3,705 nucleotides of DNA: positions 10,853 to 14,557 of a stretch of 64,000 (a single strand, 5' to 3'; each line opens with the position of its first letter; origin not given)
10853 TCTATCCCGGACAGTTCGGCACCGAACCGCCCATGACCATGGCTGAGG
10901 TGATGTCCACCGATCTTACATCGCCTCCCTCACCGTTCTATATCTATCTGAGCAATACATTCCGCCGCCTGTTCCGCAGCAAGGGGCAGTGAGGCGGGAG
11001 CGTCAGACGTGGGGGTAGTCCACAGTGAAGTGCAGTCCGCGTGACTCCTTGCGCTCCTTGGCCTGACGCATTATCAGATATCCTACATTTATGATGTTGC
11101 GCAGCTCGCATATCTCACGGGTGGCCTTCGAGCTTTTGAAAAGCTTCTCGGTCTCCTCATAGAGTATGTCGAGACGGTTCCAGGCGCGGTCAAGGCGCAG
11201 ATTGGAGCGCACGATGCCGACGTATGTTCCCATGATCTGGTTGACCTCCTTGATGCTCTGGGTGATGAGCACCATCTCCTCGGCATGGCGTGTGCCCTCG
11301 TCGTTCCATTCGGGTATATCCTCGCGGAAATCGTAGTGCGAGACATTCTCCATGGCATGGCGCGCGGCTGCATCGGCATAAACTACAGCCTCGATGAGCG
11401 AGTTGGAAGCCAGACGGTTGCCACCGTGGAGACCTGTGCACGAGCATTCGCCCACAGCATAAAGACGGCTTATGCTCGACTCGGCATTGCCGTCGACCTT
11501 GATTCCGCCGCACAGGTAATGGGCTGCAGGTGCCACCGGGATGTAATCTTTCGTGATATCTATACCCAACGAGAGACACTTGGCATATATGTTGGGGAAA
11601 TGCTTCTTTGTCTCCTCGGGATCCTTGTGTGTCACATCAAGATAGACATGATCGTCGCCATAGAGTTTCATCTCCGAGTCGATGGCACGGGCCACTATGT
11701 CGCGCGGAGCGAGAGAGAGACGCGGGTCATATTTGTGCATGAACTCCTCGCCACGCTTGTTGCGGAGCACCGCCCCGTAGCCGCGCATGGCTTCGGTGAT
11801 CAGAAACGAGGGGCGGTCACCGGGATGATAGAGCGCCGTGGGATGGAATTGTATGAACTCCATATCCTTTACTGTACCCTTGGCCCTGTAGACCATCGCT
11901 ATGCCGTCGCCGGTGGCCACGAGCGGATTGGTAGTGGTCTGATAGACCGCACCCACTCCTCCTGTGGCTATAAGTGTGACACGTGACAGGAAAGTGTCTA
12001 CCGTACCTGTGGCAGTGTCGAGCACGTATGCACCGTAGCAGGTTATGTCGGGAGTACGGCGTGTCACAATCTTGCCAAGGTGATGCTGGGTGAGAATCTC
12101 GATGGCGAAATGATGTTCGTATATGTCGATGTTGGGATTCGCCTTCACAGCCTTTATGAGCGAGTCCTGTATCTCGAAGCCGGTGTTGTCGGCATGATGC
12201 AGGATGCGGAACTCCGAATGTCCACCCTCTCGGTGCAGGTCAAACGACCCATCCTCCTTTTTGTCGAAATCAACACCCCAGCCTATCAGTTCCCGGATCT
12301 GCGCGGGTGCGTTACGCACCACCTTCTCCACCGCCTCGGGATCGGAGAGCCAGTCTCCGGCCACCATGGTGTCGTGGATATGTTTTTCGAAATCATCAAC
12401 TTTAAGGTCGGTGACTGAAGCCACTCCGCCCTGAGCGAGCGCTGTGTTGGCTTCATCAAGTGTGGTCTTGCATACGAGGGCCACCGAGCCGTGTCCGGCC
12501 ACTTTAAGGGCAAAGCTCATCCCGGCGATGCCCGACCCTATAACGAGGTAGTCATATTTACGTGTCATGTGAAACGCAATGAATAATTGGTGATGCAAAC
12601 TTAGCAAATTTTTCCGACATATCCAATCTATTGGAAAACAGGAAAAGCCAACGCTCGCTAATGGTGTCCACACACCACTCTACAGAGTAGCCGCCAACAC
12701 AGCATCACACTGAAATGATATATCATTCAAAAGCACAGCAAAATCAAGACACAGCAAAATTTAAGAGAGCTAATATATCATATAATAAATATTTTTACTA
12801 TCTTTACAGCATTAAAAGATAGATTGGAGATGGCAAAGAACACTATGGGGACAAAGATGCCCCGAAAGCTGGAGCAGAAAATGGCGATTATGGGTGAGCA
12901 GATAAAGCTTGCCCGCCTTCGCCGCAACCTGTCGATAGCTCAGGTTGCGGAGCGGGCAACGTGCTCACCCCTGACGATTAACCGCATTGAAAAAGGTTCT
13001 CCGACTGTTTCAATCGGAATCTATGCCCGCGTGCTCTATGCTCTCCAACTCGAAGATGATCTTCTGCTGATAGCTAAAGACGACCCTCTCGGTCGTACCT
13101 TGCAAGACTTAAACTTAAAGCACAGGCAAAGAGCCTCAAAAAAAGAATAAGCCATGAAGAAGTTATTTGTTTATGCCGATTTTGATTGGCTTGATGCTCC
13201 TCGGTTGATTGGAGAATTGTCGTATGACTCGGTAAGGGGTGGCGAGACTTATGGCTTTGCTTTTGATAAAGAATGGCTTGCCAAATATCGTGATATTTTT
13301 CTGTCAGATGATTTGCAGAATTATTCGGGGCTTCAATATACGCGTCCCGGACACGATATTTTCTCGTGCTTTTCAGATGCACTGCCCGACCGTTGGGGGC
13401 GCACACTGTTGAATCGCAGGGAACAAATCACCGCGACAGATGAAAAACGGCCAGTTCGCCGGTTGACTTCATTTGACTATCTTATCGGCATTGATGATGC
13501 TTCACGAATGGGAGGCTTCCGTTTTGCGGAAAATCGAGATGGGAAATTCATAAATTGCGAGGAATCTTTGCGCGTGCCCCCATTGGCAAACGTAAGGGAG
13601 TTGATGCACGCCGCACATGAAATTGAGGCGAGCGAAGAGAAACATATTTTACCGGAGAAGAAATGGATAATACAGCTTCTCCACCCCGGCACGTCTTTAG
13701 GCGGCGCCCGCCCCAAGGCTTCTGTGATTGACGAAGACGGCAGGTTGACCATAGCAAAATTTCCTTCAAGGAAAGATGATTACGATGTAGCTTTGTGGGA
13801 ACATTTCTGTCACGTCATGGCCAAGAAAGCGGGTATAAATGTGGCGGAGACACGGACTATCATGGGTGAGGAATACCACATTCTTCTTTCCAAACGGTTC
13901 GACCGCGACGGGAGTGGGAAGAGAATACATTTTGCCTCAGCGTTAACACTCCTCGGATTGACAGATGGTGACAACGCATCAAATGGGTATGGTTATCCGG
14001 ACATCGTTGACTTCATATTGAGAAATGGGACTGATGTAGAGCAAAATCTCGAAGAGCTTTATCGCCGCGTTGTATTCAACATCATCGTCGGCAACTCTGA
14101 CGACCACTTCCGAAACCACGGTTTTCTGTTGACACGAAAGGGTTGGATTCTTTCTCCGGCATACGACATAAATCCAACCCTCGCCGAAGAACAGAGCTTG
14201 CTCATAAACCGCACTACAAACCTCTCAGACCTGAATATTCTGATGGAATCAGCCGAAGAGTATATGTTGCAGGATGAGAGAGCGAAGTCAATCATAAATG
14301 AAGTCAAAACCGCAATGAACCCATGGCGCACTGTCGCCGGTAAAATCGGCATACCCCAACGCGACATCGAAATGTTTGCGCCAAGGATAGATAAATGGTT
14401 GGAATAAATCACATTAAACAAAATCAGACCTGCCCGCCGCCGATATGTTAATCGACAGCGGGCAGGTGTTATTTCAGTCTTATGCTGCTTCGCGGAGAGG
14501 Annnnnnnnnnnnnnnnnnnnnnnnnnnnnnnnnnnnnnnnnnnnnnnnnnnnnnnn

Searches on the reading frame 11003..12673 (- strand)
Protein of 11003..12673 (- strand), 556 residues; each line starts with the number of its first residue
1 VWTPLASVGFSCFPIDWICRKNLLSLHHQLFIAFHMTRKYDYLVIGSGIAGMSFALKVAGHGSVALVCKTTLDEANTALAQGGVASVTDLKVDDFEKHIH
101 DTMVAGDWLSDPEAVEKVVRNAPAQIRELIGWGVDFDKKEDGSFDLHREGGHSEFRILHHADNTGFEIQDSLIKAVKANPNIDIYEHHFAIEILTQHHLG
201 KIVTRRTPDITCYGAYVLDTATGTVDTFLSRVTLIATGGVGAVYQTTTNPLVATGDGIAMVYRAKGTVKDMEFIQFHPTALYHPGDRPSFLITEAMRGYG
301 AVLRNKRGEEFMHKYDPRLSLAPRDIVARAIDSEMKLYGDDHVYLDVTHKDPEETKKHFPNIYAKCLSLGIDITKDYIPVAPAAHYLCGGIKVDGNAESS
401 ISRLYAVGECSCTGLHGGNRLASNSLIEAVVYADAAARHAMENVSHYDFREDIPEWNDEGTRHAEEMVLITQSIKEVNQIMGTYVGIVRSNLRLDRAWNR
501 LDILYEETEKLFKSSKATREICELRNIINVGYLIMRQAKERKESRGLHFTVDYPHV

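Call 77: search_protein_families(library=pfam, proteins=[window:11003-12673:-], max_evalue=0.0001)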
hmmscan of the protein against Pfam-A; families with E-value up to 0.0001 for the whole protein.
window:11003-12673:- (556 aa): 4 families
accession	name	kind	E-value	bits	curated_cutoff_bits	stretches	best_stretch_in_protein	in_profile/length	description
PF00890.30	FAD_binding_2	-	5.3e-89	299.7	20.4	1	41-426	1-414/414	FAD binding domain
PF02910.25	Succ_DH_flav_C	-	3.1e-12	47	20.8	1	475-554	2-87/130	Fumarate reductase flavoprotein C-term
PF01266.30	DAO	-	2.7e-07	30.9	27.9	1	41-161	1-108/353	FAD dependent oxidoreductase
PF07992.20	Pyr_redox_2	-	6.6e-07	29.5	26.1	0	40-140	1-82/291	Pyridine nucleotide-disulphide oxidoreductase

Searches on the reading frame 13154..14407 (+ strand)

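Call 77: search_protein_families(library=pfam, proteins=[window:13154-14407:+], max_evalue=0.0001)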
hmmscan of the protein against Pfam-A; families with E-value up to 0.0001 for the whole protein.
window:13154-14407:+ (417 aa): 2 families
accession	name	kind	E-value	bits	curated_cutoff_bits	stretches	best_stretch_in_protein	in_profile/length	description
PF07804.18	HipA_C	-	5.5e-50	170.4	30.5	1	180-389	1-211/213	HipA-like C-terminal domain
PF13657.11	Couple_hipA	-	4.4e-05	24.3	22.5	1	17-97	8-81/99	HipA N-terminal domain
